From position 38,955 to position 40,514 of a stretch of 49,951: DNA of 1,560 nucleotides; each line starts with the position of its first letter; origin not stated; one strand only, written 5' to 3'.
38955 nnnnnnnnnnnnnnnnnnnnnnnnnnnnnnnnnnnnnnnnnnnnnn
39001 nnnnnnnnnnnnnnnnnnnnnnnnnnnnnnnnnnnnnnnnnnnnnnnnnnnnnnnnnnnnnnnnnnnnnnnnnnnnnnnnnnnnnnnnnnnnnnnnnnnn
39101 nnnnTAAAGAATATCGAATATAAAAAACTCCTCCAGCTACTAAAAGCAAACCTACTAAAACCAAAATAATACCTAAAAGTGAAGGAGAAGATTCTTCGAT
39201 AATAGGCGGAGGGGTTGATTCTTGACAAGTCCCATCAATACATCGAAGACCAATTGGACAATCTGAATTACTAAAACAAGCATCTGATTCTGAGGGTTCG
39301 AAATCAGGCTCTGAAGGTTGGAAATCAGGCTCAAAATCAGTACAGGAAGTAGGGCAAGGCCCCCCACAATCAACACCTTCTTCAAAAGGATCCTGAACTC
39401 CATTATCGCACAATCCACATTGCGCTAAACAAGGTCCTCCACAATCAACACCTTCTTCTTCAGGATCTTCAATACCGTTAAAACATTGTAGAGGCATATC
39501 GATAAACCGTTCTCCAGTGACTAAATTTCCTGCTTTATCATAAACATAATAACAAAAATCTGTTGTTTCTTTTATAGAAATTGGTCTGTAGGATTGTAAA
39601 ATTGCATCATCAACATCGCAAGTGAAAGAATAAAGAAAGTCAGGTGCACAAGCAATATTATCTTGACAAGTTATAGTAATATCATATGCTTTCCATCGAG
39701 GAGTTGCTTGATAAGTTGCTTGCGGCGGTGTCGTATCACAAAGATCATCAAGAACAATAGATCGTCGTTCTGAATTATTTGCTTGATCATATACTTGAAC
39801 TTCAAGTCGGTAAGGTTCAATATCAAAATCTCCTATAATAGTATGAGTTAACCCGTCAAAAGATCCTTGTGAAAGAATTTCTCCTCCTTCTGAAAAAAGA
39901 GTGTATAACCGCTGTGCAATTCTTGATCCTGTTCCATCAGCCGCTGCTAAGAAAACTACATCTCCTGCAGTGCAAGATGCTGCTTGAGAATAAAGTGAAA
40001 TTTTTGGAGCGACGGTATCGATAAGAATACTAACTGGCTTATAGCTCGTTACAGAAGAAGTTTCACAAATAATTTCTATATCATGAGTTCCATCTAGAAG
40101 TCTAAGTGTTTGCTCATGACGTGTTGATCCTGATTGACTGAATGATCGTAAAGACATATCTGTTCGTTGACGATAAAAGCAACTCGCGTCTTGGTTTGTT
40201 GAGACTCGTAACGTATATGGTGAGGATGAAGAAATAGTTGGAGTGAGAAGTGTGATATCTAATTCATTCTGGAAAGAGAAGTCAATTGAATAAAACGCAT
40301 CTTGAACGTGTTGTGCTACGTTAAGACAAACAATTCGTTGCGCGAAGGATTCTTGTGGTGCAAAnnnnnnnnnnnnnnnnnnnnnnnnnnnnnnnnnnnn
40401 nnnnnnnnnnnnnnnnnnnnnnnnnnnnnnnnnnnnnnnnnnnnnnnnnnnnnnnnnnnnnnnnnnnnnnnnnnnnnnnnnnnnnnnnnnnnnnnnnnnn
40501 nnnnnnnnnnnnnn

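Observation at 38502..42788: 1428-aa giant adhesin-like protein is a type I membrane protein with a 200-aa cytoplasmic coiled-coil tail and duplicated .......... modules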

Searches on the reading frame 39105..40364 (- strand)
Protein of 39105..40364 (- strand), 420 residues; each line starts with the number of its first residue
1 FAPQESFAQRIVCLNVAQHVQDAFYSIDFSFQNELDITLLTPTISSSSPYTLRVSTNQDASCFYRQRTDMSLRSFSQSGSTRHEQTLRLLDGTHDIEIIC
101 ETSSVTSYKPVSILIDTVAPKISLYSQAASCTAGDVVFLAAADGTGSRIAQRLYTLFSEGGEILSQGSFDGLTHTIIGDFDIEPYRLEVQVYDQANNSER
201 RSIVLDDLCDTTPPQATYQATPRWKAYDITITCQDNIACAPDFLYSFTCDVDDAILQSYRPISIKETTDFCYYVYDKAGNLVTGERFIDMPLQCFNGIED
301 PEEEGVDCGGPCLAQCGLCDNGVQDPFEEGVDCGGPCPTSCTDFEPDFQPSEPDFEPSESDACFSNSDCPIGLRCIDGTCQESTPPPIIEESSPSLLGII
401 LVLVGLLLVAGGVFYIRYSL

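Call 47: find_homologous_proteins(query=A3, max_evalue=1e-10)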
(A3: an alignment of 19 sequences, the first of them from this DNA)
Query A3 (19 sequences) (420 aa, profile of the alignment): 10 proteins with E <= 1e-10 among 8000 candidates.
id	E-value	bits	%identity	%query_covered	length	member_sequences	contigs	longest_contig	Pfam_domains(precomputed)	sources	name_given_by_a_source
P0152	1.6e-62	230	26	88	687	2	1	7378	PF19077.7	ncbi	ncbi:MAG: hypothetical protein AABX70_04330 [Nanoarchaeota archaeon]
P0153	4.6e-43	166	61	11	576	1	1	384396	-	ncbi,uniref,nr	ncbi:hypothetical protein [Paraliomyxa miuraensis]|uniref:hypothetical protein n=1 Tax=Paraliomyxa m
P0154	2.6e-16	78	53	14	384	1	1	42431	-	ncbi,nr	ncbi:hypothetical protein L6R52_01475 [Myxococcota bacterium]|nr:hypothetical protein [Myxococcota b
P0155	2.9e-14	71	58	12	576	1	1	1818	-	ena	-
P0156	9.4e-13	66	34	29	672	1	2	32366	PF17963.8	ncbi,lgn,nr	ncbi:hypothetical protein JXA48_00380 [Candidatus Woesearchaeota archaeon]|nr:hypothetical protein [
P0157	3.7e-12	64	38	22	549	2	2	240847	-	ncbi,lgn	-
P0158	7.8e-12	63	27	45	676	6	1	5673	PF27332.1,PF17957.8,PF13750.13,PF24421.2,PF06832.19,PF00041.28,PF19077.7,PF16967.12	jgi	-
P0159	3.1e-11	61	27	29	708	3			PF07495.20,PF16655.13,PF25059.2,PF25523.2,PF23376.2,PF13750.13,PF25788.3,PF09294.17,PF12245.15,PF11322.14,PF16656.12,PF17425.9,PF22352.3,PF24421.2,PF21466.4,PF16893.12,PF26196.1,PF04775.21,PF00041.28,PF19077.7,PF10179.16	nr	nr:fibronectin type III domain-containing protein [Actinomadura rayongensis]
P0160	3.6e-11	61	50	15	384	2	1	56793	-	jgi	jgi:hypothetical protein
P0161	4.0e-11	61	25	29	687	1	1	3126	PF27332.1,PF13750.13,PF09136.17,PF19077.7,PF17936.8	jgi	jgi:hypothetical protein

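Call 52: search_protein_families(library=pfam, proteins=[P0153], max_evalue=0.01)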
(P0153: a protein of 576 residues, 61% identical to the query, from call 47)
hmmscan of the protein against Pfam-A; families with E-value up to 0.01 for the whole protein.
P0153 (576 aa): 0 families

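Call 66: predict_structure(alignment_id=A3)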
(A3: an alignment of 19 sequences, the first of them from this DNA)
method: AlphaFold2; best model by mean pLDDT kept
length: 420 residues; sequences in the alignment: 19
mean_pLDDT: 79.6   pTM: 0.63
mean pLDDT of the five models: 79.6, 79.0, 77.8, 77.6, 76.8
residues with pLDDT >= 90: 220; 70-90: 85; 50-70: 42; < 50: 73
segments of 3 or more residues with pLDDT < 50: 1-15, 18-21, 310-320, 322-324, 328-330, 332-360, 387-393
pLDDT, mean of each block of 10 residues (from residue 1): 42 49 58 92 95 98 92 95 97 96 95 96 90 88 92 94 90 86 90 97 87 95 86 95 95 95 93 96 92 57 55 39 49 42 39 42 75 78 54 70 93 87
secondary structure, 60 per line:
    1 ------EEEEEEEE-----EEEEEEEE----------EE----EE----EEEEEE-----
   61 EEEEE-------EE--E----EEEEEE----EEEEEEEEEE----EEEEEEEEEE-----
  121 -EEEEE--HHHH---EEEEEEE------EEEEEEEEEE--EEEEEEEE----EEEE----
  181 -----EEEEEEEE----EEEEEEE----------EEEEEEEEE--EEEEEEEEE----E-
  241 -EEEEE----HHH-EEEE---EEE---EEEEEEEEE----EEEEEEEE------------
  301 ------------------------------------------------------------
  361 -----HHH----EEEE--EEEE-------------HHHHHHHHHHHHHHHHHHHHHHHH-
elements in order: E7-14 E20-27 E50-55 E61-65 E82-87 E92-101 E106-115 E122-126 H129-132 E136-142 E149-158 E161-168 E173-176 E186-193 E198-204 E215-223 E226-234 E242-246 E255-258 E262-264 E268-276 E281-288 E373-376 E379-382 H396-419

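Call 69: fold_search(model_id=the predicted structure, library=pdb)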
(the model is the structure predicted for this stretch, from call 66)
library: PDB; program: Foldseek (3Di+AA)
matches with E <= 10: 1620; with E <= 0.001: 170
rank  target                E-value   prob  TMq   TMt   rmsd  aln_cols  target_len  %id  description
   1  9flw_A                4.9e-08  1.00  0.26  0.22  29.8       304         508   12  CryoEM structure of the fragment-6 (3571-4078) in the grappling hook protein A (GhpA) in the bacterium Aureispira sp.  (released 2024-10-16)
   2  2yn5_A                8.0e-07  1.00  0.20  0.26  22.7       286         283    9  Structural insight into the giant calcium-binding adhesin SiiE: implications for the adhesion of Salmonella enterica t (released 2013-04-03)
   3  9ba4_A                8.8e-07  1.00  0.19  0.11  18.7       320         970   12  Full-length cross-linked Contactin 2 (CNTN2) (released 2024-07-17)
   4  4gh7_B                1.3e-06  1.00  0.18  0.25  19.4       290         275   13  Crystal structure of Anticalin N7A in complex with oncofetal fibronectin fragment Fn7B8 (released 2012-12-26)
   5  5n47_F                1.5e-06  1.00  0.18  0.26  18.9       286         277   13  Structure of Anticalin N7E in complex with the three-domain fragment Fn7B8 of human oncofetal fibronectin (released 2018-02-14)
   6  2yn3_A                1.5e-06  1.00  0.20  0.27  22.1       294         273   12  Structural insight into the giant calcium-binding adhesin SiiE: implications for the adhesion of Salmonella enterica t (released 2013-04-03)
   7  2jll                  1.9e-06  1.00  0.21  0.22  22.7       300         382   13  Crystal structure of NCAM2 IgIV-FN3II (released 2009-11-17)
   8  5uv6_B                2.4e-06  1.00  0.24  0.34  24.5       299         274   11  Crystal structure of human Opioid Binding Protein/Cell Adhesion Molecule Like (OPCML) (released 2018-03-21)
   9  9flv_A                2.7e-06  1.00  0.24  0.25  24.8       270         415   12  CryoEM structure of the fragment-5 (2393-2807) in the grappling hook protein A (GhpA) in the bacterium Aureispira sp.  (released 2024-10-16)
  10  8peq_B                2.8e-06  1.00  0.18  0.25  21.8       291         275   13  Complex of diubiquitin-derived artificial binding protein (Affilin) variant Af2 with its target oncofetal fibronectin  (released 2024-06-26)
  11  9flp_A                3.4e-06  1.00  0.24  0.13  22.6       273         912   11  CryoEM structure of the neck (1403-2314) in the grappling hook protein A (GhpA) in the bacterium Aureispira sp. CCB-QB (released 2024-10-16)
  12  2yn5_B                4.6e-06  1.00  0.21  0.27  23.5       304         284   10  Structural insight into the giant calcium-binding adhesin SiiE: implications for the adhesion of Salmonella enterica t (released 2013-04-03)
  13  3s98                  4.6e-06  1.00  0.19  0.26  15.4       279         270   10  human IFNAR1 (released 2011-08-31)
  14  3r8q                  5.3e-06  1.00  0.19  0.26  22.3       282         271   12  Structure of Fibronectin domain 12-14 (released 2012-04-11)
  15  6u6t_B                6.9e-06  1.00  0.24  0.34  24.8       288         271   10  Neuronal growth regulator 1 (NEGR1) (released 2020-08-12)
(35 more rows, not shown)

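Call 77: search_protein_families(library=ncbifam, proteins=[P0153], max_evalue=1)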
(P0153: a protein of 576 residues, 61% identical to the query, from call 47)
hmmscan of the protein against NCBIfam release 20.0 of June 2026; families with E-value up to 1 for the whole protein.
P0153 (576 aa): 1 family
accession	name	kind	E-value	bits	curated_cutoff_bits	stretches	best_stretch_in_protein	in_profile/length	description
TIGR04332.1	gamma_Glu_sys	subfamily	0.28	10.4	100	0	426-443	106-123/307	poly-gamma-glutamate system protein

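Call 81: search_solved_structures(query=A3, max_evalue=0.1)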
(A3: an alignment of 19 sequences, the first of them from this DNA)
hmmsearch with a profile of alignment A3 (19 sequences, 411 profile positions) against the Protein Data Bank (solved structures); distinct sequences matched with E-value up to 0.1: 8.
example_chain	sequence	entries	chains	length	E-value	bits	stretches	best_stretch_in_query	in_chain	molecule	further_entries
2yn3_A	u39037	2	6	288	0.0078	18.4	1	58-176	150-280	PUTATIVE INNER MEMBRANE PROTEIN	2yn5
8pn5_A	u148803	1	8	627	0.021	17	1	140-198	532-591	DUF3472 domain-containing protein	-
8pn3_A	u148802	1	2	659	0.022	16.9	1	140-198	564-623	DUF3472 domain-containing protein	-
8pmu_A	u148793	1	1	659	0.023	16.9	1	140-198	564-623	DUF3472 domain-containing protein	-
6cg7_A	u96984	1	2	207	0.047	15.8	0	121-171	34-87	Cadherin-22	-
1k85_A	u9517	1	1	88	0.05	15.7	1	134-176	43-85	CHITINASE A1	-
6nz0_Z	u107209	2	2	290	0.059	15.5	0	115-182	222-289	Dyslexia-associated protein KIAA0319-like protein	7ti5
3ppe_A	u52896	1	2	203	0.085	15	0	122-171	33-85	Vascular endothelial cadherin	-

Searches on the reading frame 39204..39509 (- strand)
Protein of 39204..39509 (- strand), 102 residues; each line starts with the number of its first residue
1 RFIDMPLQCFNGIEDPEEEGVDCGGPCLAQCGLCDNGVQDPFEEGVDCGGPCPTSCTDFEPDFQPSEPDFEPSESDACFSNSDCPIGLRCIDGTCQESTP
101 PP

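Call 11: search_protein_families(library=pfam, proteins=[window:39204-39509:-], max_evalue=10)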
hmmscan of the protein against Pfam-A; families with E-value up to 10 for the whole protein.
seq(102 aa): 1 family
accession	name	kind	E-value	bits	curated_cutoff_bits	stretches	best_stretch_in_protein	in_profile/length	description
PF21164.2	Dumpy_DPY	-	0.0067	16.8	27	1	78-96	4-22/24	Dumpy, DPY module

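Call 77: search_protein_families(library=ncbifam, proteins=[window:39204-39509:-], max_evalue=1)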
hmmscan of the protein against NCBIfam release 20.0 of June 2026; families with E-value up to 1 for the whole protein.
seq(102 aa): 1 family
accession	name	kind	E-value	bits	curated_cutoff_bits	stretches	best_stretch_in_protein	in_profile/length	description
TIGR04201.1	Myxo_Cys_RPT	repeat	0.012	15.7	25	1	78-95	5-22/22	Cys-rich repeat-containing protein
